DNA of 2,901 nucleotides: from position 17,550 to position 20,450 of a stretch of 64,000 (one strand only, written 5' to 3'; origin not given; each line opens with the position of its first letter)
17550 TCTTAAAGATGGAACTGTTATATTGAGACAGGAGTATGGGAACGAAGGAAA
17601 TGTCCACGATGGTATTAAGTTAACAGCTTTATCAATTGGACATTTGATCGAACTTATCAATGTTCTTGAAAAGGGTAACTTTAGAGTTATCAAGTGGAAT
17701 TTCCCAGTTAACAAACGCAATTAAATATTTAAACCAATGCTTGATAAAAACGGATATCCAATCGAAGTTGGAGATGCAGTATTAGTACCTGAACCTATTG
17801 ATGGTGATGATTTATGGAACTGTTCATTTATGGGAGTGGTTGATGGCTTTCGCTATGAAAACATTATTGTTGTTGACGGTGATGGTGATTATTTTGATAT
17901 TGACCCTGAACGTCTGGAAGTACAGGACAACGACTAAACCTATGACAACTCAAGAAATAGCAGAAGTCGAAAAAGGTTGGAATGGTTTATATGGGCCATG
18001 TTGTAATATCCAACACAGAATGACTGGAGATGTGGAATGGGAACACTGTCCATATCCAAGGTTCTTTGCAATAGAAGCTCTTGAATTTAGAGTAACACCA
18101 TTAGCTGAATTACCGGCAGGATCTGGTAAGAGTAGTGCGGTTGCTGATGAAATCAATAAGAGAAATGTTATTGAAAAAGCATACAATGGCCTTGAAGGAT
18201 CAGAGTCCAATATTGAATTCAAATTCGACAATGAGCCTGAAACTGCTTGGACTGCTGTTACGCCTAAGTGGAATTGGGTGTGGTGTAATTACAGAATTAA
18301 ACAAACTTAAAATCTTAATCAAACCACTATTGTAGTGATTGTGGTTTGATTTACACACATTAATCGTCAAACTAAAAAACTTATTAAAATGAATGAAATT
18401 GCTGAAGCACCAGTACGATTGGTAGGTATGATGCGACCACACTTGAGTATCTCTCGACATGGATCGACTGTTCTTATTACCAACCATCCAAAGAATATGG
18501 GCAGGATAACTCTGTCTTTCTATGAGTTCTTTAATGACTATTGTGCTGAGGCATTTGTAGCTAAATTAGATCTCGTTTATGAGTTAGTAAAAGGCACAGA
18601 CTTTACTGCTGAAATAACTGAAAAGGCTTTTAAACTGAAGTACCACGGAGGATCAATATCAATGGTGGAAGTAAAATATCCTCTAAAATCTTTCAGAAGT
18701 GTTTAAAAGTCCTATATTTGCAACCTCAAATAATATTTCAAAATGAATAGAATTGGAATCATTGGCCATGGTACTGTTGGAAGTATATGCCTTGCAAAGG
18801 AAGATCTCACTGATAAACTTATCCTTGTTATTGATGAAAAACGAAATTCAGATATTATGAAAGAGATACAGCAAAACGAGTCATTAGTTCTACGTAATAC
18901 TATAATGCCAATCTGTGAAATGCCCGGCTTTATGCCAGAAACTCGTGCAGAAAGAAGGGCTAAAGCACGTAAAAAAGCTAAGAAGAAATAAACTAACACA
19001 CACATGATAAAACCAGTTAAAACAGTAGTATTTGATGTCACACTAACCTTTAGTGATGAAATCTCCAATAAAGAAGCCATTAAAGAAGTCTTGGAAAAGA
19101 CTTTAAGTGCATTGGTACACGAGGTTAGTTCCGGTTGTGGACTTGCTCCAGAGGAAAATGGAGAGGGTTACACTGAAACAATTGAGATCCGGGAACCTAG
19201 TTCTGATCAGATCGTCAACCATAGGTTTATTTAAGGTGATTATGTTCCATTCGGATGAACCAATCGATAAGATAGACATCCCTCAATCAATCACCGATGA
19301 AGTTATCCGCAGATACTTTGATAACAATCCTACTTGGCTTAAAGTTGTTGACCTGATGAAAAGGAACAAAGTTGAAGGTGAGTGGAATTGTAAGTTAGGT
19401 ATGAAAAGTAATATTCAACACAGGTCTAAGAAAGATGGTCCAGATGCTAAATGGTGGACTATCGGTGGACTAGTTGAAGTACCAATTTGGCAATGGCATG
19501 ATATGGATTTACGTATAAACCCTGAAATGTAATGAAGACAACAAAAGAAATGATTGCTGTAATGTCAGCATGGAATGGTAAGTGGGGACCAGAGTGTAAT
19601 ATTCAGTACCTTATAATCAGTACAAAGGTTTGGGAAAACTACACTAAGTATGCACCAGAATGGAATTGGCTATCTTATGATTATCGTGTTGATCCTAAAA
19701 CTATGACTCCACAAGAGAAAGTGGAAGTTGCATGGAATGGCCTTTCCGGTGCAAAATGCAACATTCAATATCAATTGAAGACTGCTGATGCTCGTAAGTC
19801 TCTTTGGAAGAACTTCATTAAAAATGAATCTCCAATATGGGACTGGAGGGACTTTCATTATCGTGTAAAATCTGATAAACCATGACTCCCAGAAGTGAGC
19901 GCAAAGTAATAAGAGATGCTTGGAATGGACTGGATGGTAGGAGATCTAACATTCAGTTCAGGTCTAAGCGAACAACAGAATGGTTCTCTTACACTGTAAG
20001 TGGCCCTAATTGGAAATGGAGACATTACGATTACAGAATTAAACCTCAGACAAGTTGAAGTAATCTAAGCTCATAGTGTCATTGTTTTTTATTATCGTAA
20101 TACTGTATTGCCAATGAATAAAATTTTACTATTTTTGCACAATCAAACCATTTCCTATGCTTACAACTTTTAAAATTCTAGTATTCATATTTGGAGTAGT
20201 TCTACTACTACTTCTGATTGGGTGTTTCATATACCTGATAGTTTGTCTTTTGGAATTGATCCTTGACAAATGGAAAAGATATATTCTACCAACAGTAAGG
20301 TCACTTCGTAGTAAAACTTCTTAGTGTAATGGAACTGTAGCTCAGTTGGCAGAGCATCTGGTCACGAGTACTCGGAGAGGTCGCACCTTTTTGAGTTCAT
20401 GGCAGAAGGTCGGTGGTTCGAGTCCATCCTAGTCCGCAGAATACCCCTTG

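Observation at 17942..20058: Expanded family of repeat-domain proteins sharing a W-N-G-x3-G-x3-(C)N-I-Q-[YHF] ... W-x-W-x2-Y-x-Y-R-[VI]-K module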

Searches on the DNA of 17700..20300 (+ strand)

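Call 3: search_dna_similar(query=window:17700-20300:+, collection=phages, mode=near, max_rows=25)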
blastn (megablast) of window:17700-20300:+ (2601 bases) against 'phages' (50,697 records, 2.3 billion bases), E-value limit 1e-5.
No match.

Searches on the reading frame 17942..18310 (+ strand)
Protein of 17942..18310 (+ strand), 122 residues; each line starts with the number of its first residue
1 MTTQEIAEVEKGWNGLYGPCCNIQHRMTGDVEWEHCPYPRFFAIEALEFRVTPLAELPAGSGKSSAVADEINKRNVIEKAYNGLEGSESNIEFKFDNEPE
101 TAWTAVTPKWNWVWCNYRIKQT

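Call 5: search_protein_families(library=pfam, proteins=[window:17942-18310:+], max_evalue=1)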
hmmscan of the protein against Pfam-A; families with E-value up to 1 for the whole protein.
window:17942-18310:+ (122 aa): 1 family
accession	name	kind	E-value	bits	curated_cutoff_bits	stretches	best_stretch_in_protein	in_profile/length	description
PF13213.11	DUF4021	-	0.095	13.1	25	0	7-18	20-31/46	Protein of unknown function (DUF4021)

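Call 6: search_protein_families(library=phrogs, proteins=[window:17942-18310:+], max_evalue=1)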
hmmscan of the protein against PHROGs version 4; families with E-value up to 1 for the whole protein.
window:17942-18310:+ (122 aa): 0 families

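Call 33: search_protein_families(library=ncbifam, proteins=[window:17942-18310:+], max_evalue=0.1)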
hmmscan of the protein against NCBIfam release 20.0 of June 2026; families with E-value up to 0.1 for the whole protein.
window:17942-18310:+ (122 aa): 0 families

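Call 102: search_protein_families(library=padloc, proteins=[window:17942-18310:+], max_evalue=0.01)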
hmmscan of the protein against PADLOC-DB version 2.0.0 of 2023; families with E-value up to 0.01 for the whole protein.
window:17942-18310:+ (122 aa): 0 families

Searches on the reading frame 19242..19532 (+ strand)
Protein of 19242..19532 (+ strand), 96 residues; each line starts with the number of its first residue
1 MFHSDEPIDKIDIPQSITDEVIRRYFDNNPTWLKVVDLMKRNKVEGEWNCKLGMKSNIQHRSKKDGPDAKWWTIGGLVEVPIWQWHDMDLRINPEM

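Call 5: search_protein_families(library=pfam, proteins=[window:19242-19532:+], max_evalue=1)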
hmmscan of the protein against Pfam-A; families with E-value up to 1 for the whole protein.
window:19242-19532:+ (96 aa): 0 families

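Call 6: search_protein_families(library=phrogs, proteins=[window:19242-19532:+], max_evalue=1)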
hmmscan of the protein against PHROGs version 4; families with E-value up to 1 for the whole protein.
window:19242-19532:+ (96 aa): 1 family
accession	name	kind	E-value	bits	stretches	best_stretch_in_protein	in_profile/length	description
phrog_7685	-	integration and excision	0.014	15.9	1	26-69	31-74/240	integrase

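Call 102: search_protein_families(library=padloc, proteins=[window:19242-19532:+], max_evalue=0.01)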
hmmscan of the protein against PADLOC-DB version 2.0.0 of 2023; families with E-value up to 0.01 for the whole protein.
window:19242-19532:+ (96 aa): 0 families
